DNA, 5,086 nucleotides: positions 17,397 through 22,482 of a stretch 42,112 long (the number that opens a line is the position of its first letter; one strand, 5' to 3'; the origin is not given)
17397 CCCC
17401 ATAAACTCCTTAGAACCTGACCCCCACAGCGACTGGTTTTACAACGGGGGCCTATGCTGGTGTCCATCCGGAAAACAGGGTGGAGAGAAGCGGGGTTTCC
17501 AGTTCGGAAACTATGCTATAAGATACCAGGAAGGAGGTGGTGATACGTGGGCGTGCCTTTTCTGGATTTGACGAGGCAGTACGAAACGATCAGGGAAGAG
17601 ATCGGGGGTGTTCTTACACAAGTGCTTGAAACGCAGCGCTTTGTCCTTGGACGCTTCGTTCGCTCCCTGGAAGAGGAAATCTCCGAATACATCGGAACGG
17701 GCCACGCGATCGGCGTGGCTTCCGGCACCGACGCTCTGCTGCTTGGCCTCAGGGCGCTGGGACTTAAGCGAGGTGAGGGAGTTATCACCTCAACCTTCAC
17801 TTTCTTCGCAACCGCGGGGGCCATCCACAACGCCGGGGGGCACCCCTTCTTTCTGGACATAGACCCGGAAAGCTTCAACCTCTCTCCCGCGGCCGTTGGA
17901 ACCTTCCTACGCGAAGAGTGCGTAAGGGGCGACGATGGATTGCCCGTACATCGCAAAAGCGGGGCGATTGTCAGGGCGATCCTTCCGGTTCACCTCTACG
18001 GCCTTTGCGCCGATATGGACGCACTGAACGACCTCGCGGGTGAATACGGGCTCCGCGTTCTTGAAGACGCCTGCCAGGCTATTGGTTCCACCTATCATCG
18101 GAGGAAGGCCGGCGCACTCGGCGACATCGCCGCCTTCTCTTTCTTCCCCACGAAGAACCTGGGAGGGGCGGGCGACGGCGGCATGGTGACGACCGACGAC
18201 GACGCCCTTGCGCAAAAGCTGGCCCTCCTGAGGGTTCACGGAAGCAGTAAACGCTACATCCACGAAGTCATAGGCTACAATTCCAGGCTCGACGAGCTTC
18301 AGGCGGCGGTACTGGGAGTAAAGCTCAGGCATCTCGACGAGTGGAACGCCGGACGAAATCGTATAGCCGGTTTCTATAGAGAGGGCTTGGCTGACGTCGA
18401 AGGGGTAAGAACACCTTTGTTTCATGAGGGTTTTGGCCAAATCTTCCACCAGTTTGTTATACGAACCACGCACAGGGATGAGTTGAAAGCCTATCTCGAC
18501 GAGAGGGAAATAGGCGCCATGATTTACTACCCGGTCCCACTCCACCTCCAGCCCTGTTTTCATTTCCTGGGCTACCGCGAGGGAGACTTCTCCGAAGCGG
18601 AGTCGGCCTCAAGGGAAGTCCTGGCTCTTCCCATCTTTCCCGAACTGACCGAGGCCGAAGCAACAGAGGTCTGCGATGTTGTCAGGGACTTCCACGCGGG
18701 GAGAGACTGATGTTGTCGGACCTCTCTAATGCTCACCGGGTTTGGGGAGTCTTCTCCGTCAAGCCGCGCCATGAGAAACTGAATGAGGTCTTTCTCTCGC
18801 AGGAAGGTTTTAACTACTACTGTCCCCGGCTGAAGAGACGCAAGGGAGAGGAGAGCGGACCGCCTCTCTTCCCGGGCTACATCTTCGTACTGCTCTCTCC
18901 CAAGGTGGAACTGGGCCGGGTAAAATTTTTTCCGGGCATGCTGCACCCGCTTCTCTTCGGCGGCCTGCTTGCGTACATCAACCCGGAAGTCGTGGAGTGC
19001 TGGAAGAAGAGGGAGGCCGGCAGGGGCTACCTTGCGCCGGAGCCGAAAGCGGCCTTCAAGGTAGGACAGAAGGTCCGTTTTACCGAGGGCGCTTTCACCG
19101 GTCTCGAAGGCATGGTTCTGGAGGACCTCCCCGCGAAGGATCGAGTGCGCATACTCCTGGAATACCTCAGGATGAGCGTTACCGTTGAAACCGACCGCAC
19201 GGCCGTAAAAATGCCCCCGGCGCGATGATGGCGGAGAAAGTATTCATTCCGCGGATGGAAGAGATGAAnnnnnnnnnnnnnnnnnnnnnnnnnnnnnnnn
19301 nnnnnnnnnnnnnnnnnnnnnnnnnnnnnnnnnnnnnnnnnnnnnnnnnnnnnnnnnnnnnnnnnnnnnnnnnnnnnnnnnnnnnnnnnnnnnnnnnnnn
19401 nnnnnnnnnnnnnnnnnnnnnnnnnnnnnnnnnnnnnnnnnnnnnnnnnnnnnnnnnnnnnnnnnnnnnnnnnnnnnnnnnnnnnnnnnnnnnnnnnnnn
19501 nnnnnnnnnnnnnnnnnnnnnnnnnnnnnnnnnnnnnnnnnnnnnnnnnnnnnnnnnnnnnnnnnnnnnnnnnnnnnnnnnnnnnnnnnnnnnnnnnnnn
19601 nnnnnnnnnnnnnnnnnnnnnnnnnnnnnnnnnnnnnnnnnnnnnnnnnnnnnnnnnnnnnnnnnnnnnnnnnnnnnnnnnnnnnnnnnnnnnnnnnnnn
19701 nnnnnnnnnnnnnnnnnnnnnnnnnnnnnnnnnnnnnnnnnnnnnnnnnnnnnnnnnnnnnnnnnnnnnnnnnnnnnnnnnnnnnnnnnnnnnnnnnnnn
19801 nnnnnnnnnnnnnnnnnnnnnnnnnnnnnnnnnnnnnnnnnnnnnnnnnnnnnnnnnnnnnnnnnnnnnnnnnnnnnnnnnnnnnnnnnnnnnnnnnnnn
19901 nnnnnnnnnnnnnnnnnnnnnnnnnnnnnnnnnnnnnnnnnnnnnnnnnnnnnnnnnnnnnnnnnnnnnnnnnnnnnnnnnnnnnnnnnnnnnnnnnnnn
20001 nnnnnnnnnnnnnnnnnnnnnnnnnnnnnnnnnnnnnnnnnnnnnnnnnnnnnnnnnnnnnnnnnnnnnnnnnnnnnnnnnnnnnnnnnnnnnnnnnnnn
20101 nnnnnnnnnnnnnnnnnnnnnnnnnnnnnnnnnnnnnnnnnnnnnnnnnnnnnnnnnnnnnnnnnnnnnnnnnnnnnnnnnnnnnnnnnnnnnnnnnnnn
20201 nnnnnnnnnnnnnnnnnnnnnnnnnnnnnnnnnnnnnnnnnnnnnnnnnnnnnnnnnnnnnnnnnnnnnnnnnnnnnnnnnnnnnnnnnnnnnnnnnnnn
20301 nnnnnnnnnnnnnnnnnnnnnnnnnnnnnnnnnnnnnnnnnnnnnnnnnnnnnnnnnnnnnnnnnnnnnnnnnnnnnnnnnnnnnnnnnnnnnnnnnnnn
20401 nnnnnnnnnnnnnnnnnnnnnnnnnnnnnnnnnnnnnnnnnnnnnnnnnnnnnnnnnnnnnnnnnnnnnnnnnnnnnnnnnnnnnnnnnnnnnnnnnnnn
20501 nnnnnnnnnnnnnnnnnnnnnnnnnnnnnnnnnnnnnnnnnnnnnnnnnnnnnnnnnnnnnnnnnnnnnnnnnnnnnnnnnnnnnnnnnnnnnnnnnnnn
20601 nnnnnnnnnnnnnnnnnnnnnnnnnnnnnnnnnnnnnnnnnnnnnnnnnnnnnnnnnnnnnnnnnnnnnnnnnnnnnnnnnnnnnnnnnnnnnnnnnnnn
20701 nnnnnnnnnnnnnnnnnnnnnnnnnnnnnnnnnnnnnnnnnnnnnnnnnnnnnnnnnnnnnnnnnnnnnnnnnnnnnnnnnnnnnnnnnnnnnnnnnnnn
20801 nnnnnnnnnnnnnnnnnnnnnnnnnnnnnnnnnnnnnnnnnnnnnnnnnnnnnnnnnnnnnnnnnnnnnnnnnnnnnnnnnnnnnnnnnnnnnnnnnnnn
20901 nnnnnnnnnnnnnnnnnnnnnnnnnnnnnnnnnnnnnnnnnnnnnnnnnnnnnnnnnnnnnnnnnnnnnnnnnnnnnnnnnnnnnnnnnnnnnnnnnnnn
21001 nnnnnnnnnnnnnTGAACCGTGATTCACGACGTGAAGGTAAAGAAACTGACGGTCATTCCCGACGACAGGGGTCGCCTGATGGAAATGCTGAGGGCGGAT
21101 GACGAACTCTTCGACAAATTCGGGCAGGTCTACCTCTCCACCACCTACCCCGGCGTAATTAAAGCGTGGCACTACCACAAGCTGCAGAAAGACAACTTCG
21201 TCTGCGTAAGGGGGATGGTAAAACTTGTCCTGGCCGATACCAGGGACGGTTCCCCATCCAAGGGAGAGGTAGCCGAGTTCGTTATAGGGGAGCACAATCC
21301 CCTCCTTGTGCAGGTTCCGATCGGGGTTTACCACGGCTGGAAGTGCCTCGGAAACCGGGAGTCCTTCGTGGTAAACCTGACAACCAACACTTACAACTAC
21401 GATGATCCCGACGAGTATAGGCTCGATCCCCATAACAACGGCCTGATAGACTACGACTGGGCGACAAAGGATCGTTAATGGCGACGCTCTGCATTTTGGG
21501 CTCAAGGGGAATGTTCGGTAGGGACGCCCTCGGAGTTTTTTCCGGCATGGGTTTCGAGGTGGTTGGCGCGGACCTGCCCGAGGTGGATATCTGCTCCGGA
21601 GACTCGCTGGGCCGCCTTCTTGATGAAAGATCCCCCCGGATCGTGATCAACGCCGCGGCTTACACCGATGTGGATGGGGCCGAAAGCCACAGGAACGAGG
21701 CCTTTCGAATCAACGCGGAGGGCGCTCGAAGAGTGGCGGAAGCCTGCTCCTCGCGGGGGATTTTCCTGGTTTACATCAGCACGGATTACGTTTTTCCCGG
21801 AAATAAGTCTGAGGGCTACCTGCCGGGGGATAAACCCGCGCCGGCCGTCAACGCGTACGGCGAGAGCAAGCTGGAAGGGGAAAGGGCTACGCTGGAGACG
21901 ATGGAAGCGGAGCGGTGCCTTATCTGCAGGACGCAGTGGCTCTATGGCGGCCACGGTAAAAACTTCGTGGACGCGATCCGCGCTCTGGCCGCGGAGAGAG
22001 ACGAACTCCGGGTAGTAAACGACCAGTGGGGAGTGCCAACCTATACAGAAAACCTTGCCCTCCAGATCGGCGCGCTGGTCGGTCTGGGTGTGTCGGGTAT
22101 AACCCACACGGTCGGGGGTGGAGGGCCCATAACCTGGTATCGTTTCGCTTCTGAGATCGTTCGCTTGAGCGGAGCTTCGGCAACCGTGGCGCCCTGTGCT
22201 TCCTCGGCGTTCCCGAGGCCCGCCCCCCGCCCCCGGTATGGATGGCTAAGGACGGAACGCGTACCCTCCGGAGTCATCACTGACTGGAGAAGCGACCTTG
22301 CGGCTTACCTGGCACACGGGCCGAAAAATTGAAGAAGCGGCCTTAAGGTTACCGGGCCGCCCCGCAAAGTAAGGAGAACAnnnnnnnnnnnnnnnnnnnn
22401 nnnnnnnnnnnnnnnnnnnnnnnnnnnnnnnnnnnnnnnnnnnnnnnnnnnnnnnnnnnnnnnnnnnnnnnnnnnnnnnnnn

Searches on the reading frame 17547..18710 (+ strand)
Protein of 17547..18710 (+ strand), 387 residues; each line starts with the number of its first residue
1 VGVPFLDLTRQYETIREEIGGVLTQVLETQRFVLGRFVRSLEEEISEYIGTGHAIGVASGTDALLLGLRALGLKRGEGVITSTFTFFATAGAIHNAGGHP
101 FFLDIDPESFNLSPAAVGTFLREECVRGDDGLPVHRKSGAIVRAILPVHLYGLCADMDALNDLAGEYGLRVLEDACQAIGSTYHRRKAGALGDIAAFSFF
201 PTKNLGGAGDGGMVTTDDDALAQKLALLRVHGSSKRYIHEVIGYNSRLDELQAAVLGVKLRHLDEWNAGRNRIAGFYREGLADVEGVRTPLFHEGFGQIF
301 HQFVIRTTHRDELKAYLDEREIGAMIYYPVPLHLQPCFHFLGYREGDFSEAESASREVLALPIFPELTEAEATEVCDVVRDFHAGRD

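Call 44: search_protein_families(library=pfam, proteins=[window:17547-18710:+])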
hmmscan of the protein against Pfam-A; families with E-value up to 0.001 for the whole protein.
window:17547-18710:+ (387 aa): 2 families
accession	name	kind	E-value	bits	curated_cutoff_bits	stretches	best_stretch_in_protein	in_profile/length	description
PF01041.23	DegT_DnrJ_EryC1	-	1.8e-112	376.6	19.8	1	15-379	3-359/360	DegT/DnrJ/EryC1/StrS aminotransferase family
PF01212.27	Beta_elim_lyase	-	0.00017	21.4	27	1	38-225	34-220/288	Beta-eliminating lyase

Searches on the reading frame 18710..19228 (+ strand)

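Call 44: search_protein_families(library=pfam, proteins=[window:18710-19228:+])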
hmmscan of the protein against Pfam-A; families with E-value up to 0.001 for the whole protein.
window:18710-19228:+ (172 aa): 1 family
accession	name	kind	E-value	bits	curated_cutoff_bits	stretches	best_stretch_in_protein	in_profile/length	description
PF02357.24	NusG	-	5.9e-05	23.9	22.2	1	12-65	3-58/93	Transcription termination factor nusG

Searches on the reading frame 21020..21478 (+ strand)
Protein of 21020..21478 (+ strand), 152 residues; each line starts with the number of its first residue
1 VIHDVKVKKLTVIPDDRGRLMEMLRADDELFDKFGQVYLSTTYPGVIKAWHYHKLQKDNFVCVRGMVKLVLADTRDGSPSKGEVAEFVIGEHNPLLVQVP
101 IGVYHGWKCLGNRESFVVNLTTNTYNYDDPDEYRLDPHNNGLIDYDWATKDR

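Call 44: search_protein_families(library=pfam, proteins=[window:21020-21478:+])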
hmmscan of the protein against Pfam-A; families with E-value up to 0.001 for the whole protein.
window:21020-21478:+ (152 aa): 3 families
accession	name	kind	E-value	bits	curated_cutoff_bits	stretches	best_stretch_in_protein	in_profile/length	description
PF00908.23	dTDP_sugar_isom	-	9e-15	55.2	27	1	2-135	4-143/168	dTDP-4-dehydrorhamnose 3,5-epimerase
PF14667.12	Polysacc_synt_C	-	7.2e-14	52.3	28.7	1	15-133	3-111/111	Polysaccharide biosynthesis C-terminal domain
PF05523.17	FdtA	-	2e-05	24.8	23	1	4-76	2-74/131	WxcM-like, C-terminal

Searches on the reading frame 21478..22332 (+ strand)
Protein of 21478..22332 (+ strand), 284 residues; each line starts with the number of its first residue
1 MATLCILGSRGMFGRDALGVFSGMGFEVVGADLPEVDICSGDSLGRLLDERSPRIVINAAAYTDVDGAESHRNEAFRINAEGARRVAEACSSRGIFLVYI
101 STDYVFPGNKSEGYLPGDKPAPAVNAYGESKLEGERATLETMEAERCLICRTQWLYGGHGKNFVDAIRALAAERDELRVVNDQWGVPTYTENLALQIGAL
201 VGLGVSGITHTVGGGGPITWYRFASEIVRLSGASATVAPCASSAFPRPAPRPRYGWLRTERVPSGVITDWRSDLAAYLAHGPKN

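Call 44: search_protein_families(library=pfam, proteins=[window:21478-22332:+])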
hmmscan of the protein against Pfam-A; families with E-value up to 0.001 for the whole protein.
window:21478-22332:+ (284 aa): 6 families
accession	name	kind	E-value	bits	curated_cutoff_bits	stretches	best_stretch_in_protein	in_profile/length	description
PF04321.23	RmlD_sub_bind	-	1.8e-78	264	27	1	4-280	3-284/287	RmlD substrate binding domain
PF01370.27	Epimerase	-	1.1e-19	71.3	20.9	1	5-166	2-188/240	NAD dependent epimerase/dehydratase family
PF01073.25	3Beta_HSD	-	8.8e-11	41.8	22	1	33-195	49-223/280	3-beta hydroxysteroid dehydrogenase/isomerase family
PF02719.21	Polysacc_synt_2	-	6.1e-08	32.6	20.2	1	37-104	62-130/293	Polysaccharide biosynthesis protein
PF16363.11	GDP_Man_Dehyd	-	4.9e-07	29.9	27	1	33-152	56-178/332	GDP-mannose 4,6 dehydratase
PF07993.18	NAD_binding_4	-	1.4e-05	24.8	20.1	1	54-154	90-206/258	Male sterility protein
